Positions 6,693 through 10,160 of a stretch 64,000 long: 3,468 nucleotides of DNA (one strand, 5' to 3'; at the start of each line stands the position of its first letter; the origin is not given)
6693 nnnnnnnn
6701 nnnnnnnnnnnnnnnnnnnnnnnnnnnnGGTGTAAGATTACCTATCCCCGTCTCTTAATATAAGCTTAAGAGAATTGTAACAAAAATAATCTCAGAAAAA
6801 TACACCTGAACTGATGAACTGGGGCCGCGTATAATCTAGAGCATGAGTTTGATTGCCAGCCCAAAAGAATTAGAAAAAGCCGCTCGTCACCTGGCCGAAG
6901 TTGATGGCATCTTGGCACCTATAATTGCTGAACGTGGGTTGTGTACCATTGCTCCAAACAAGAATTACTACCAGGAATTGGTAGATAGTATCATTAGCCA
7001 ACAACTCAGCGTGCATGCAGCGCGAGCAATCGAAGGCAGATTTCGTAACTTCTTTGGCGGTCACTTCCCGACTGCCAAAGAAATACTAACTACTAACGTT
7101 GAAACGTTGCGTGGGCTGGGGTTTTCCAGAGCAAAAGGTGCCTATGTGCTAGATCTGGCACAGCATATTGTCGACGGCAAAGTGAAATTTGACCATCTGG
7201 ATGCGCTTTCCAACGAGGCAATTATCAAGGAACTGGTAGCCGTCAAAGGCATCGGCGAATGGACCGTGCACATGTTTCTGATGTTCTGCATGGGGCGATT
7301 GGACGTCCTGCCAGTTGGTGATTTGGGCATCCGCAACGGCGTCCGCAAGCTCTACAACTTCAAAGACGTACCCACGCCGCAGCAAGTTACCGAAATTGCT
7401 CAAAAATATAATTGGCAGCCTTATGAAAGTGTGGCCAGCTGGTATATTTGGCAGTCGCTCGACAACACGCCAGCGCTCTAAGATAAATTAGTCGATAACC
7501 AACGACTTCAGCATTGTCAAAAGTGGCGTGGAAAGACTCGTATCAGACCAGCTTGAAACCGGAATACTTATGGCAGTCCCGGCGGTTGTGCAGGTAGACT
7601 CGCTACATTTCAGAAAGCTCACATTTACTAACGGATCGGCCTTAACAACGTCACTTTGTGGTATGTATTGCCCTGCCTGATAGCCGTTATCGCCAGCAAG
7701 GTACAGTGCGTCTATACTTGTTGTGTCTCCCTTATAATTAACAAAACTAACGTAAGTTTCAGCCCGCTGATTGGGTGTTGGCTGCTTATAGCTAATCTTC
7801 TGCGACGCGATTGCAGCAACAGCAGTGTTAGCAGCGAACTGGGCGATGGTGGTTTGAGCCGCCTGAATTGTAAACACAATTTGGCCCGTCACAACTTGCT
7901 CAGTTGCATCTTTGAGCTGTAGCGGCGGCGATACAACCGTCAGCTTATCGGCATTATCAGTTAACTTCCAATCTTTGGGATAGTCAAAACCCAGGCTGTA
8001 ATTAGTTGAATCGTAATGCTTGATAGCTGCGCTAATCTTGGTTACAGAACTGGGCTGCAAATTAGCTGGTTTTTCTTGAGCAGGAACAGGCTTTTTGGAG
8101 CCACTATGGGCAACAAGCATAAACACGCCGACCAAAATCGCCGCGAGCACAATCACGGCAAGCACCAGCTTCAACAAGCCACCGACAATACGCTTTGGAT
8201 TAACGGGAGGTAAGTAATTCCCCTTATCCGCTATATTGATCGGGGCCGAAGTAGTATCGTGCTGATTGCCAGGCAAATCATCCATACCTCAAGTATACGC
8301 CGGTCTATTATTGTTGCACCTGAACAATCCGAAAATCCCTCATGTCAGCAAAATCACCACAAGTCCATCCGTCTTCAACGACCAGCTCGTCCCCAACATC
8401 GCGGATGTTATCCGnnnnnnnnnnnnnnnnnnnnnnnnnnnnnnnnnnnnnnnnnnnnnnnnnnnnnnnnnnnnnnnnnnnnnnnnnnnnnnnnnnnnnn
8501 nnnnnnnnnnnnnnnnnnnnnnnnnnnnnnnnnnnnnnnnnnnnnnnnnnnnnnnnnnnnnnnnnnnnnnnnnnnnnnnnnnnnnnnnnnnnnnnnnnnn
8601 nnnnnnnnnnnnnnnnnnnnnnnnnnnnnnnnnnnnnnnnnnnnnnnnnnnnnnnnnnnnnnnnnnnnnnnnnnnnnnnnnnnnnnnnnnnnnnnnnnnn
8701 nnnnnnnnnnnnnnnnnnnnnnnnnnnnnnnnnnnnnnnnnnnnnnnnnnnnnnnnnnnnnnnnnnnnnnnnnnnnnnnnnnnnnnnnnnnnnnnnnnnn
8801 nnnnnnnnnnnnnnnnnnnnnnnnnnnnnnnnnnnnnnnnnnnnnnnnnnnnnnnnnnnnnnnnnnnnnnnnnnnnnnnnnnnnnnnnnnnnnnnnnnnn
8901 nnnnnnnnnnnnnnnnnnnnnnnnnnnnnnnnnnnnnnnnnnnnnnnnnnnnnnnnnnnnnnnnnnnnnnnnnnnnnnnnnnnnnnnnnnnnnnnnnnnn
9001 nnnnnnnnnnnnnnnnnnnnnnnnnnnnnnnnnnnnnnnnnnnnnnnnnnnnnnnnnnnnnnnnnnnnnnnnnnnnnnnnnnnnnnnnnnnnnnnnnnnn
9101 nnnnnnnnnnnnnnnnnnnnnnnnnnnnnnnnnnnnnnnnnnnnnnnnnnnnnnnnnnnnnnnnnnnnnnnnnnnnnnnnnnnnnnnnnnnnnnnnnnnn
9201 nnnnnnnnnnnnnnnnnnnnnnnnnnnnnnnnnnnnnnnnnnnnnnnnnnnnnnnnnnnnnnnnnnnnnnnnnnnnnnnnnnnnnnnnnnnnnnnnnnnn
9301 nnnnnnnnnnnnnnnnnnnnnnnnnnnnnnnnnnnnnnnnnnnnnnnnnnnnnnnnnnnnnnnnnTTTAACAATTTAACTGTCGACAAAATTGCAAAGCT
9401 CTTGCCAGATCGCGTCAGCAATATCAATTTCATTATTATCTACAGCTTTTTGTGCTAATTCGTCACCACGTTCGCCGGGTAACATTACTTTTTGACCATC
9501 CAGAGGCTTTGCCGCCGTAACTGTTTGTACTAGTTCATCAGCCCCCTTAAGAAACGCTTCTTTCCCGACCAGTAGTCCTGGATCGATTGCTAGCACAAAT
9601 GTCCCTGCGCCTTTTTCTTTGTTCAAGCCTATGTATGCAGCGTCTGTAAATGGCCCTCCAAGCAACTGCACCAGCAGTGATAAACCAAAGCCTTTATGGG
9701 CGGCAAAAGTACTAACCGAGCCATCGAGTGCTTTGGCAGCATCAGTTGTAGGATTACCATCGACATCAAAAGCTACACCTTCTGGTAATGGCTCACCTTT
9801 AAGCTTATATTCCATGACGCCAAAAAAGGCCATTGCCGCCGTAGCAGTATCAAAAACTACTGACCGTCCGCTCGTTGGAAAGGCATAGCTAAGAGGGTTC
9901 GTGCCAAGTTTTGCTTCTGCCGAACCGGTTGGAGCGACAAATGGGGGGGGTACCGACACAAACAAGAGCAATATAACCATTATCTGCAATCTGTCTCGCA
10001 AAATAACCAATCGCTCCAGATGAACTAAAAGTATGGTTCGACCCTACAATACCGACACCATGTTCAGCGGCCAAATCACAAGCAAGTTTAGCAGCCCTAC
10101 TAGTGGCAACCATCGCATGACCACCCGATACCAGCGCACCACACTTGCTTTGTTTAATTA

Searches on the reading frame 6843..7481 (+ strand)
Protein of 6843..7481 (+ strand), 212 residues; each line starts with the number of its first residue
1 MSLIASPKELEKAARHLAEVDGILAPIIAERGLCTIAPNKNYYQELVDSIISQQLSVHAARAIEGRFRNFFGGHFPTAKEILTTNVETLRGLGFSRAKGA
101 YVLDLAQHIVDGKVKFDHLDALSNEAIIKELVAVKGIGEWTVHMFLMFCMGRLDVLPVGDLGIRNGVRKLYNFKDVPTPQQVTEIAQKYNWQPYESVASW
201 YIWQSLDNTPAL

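Call 120: search_protein_families(library=pfam, proteins=[window:6843-7481:+], max_evalue=0.001)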
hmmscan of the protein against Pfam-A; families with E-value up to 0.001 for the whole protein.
window:6843-7481:+ (212 aa): 1 family
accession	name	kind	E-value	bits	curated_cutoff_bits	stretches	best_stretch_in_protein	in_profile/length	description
PF00730.31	HhH-GPD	-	1.4e-18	67.6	26.2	1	47-188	1-104/108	HhH-GPD superfamily base excision DNA repair protein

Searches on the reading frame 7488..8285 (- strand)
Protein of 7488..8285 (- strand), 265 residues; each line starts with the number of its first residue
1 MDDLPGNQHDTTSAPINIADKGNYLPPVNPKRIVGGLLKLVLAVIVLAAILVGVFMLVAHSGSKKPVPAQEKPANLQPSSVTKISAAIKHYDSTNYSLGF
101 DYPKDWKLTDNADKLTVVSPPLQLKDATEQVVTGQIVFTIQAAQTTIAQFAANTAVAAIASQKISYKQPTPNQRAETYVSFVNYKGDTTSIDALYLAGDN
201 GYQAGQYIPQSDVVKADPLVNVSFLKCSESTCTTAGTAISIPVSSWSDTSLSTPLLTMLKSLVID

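Call 120: search_protein_families(library=pfam, proteins=[window:7488-8285:-], max_evalue=0.001)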
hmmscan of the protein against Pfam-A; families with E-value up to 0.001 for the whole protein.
window:7488-8285:- (265 aa): 1 family
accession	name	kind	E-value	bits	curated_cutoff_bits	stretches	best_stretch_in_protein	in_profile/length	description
PF18933.6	PsbP_2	-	0.00077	20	27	0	44-113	2-69/184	PsbP-like protein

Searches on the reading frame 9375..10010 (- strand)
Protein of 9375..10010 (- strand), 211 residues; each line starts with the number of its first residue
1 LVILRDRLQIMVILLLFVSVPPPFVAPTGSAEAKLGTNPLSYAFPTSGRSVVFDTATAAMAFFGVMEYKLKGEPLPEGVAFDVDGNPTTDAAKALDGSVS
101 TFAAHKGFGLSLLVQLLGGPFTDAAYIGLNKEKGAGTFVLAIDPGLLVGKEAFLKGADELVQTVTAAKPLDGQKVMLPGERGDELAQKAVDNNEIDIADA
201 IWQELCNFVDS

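Call 120: search_protein_families(library=pfam, proteins=[window:9375-10010:-], max_evalue=0.001)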
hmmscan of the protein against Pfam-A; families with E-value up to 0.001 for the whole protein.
window:9375-10010:- (211 aa): 1 family
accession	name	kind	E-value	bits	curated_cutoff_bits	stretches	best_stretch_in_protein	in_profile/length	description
PF02615.19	Ldh_2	-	2e-50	172.2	38.8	1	13-205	131-332/333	Malate/L-lactate dehydrogenase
